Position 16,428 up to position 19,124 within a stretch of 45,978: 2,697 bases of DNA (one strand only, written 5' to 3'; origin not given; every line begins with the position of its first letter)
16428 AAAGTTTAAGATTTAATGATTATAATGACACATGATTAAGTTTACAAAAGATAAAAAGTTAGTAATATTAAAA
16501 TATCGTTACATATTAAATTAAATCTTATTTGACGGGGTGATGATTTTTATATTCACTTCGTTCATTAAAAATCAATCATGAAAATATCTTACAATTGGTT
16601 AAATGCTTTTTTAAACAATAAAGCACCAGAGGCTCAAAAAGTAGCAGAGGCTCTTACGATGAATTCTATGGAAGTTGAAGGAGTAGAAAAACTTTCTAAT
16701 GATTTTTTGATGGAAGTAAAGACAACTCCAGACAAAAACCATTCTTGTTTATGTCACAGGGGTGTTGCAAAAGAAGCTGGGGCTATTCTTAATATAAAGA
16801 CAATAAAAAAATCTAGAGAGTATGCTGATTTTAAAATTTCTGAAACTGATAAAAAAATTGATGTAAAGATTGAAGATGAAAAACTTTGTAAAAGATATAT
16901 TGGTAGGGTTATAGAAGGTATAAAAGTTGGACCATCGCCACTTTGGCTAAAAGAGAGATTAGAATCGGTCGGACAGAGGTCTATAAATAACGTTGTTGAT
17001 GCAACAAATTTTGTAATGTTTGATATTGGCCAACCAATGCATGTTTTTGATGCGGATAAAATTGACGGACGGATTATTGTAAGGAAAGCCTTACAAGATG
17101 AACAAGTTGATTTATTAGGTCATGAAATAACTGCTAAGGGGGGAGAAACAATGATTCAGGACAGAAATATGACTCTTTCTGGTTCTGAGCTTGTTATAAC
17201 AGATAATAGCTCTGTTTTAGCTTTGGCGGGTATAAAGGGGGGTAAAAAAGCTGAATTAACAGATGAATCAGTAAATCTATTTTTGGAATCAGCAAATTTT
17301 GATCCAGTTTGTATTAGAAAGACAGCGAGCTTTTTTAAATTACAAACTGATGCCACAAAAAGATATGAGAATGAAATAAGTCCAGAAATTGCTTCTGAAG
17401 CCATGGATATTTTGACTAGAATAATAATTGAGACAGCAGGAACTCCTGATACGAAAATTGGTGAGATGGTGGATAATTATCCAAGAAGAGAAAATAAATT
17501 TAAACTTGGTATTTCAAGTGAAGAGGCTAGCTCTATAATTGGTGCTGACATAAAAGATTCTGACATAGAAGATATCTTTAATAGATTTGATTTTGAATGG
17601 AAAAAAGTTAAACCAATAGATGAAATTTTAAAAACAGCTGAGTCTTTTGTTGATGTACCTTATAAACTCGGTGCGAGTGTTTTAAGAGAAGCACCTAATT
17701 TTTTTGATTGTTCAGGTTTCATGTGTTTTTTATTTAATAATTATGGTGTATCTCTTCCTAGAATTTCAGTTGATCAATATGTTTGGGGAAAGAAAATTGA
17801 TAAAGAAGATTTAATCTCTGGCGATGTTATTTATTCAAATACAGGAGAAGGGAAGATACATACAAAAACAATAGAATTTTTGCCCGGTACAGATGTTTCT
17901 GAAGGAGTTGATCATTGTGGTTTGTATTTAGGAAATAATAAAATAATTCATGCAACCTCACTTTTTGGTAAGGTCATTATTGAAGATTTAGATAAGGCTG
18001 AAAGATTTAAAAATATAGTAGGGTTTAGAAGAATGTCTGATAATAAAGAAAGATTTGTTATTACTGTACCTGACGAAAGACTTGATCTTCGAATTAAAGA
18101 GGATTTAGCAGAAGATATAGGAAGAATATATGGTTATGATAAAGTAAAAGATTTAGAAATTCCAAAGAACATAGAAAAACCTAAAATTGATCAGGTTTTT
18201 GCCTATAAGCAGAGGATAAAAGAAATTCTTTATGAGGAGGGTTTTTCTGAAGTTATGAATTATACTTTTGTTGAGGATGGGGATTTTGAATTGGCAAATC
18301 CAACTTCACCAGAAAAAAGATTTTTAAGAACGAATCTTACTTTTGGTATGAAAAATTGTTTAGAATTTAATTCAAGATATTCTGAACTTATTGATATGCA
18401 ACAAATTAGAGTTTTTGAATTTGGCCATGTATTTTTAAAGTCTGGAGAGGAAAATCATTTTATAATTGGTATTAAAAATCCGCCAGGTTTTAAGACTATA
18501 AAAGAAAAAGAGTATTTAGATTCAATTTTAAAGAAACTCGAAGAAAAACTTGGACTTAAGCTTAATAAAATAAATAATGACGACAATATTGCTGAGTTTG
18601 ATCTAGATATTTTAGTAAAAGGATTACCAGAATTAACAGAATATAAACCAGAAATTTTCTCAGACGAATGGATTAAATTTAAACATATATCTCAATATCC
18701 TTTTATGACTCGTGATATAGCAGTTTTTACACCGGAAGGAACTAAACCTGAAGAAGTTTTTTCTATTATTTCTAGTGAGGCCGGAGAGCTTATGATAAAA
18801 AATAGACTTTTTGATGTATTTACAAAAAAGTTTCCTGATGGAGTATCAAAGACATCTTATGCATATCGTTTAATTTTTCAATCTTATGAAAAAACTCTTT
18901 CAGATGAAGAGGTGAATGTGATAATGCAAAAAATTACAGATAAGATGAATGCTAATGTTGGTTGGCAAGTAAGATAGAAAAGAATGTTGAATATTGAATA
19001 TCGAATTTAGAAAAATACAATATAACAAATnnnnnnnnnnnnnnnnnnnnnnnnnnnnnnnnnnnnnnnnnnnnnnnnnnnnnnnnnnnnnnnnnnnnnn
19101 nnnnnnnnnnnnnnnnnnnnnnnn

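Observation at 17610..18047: An apparently intact NlpC/P60 (C40) cysteine-peptidase domain inserted into the B5 domain of PheRS beta subunit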

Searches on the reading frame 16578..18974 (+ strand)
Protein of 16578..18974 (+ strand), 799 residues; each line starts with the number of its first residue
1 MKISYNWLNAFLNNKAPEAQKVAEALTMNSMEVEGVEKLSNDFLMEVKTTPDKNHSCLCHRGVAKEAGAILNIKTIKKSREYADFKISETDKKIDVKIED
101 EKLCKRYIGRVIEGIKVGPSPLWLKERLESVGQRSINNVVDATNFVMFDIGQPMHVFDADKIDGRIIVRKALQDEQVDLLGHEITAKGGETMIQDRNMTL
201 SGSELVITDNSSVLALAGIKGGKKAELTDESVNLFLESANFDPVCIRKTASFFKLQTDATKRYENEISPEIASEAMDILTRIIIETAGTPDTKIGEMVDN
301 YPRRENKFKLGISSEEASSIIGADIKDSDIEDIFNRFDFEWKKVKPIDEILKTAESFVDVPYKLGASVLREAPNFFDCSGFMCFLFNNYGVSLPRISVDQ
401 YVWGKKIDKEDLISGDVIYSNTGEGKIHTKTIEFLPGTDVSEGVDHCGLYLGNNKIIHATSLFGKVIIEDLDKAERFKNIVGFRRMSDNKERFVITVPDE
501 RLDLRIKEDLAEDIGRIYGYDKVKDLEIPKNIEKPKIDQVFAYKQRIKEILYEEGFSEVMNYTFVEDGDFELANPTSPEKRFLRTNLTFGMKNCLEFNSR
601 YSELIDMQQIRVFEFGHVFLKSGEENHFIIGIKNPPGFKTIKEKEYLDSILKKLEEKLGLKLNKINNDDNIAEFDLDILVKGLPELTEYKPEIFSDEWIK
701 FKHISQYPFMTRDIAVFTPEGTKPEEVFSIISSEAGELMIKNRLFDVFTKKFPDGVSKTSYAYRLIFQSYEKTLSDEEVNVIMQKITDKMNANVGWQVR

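Call 3: search_protein_families(library=pfam, proteins=[window:16578-18974:+], max_evalue=0.01)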
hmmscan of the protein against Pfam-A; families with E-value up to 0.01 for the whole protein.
window:16578-18974:+ (799 aa): 5 families
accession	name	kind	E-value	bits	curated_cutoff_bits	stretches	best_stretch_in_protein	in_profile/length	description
PF03483.22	B3_4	-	1.6e-55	187.9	29.3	1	104-288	2-174/174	B3/4 domain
PF03147.19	FDX-ACB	-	9.4e-21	74.5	31.1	1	705-799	1-94/94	Ferredoxin-fold anticodon binding domain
PF00877.26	NLPC_P60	-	1.5e-16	60.7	23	1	360-484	2-104/105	NlpC/P60 family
PF03484.21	B5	-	2.2e-12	47.4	28.6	1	481-520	28-67/67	tRNA synthetase B5 domain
PF17759.6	tRNA_synthFbeta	-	7.1e-10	39.1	22.4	1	537-625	15-112/214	Phenylalanyl tRNA synthetase beta chain CLM domain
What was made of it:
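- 16578..18977 (+): pheT (PheRS beta, 799 aa), the host gene of the insert. It lacks the B2/tRNA_bind domain. Pfam B3_4, B5, tRNA_synthFbeta and FDX-ACB (call 3).
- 16887..17441 (+): B3/B4 editing domain (aa 104-288) with an intact editing site. Pfam B3_4, E 1.6e-55 (call 3).
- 17610..18050 (+): NlpC/P60 (C40) cysteine hydrolase domain inserted in the B5 hairpin (aa 345-491). Pfam PF00877, 60.7 bits (call 3).
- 18051..18137 (+): B5 domain, C-terminal half (aa 492-520; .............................). Pfam B5 profile positions 28-67 (call 3).
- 18186..18974 (+): B6/B7 catalytic-like module and B8 FDX-ACB anticodon-binding domain. Pfam PF17759 (aa 537-625) and PF03147 (aa 705-799) (call 3).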

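Call 4: search_protein_families(library=ncbifam, proteins=[window:16578-18974:+], max_evalue=0.01)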
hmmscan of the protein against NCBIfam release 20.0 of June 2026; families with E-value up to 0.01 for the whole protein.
window:16578-18974:+ (799 aa): 11 families
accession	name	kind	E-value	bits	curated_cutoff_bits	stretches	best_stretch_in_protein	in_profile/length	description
TIGR00472.1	pheT_bact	equivalog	1e-118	397.7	402.65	4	39-343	156-441/798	phenylalanine--tRNA ligase subunit beta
NF001882.0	PRK00629.5-4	equivalog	1.5e-25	89.7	527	2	41-328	159-414/725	phenylalanine--tRNA ligase subunit beta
NF033742.1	NlpC_p60_RipB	exception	3.2e-11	43.3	335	1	375-472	114-192/206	NlpC/P60 family peptidoglycan endopeptidase RipB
NF008096.1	PRK10838.1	equivalog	1.2e-10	41.5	186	1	348-476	69-175/189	bifunctional murein DD-endopeptidase/murein LD-carboxypeptidase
TIGR00469.1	pheS_mito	equivalog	1.7e-09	36.9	258.35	1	695-790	344-443/451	phenylalanine--tRNA ligase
NF010495.0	PRK13914.1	equivalog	4.8e-09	35.7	647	1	371-429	386-444/481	invasion associated endopeptidase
NF038345.1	wall_hydro_RipC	exception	7.3e-08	32.2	425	1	350-419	254-319/362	peptidoglycan hydrolase RipC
NF033743.1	NlpC_inact_RipD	exception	7.9e-08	32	215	1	375-419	92-136/181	NlpC/P60 family peptidoglycan-binding protein RipD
NF046048.1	NlpC_P60_DIP1281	equivalog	2.1e-07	30.2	517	1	376-419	498-541/587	DIP1281 family NlpC/P60 protein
NF040678.1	EntFM_CwpFM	equivalog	1.6e-06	27.4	720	1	351-483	316-427/430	enterotoxin EntFM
NF033741.1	NlpC_p60_RipA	exception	1.1e-05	24.8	625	1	376-421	366-411/457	NlpC/P60 family peptidoglycan endopeptidase RipA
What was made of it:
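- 16578..18977 (+): TIGR00472 scores 397.7 bits, just under the 402.65 cutoff (call 4).
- On Bacterial PheRS beta subunit (PheT, TIGR00472): 397.7 bits against a cutoff of 402.65 (call 4).
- NCBIfam also gives a weak hit to the inactive RipD family (call 4).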
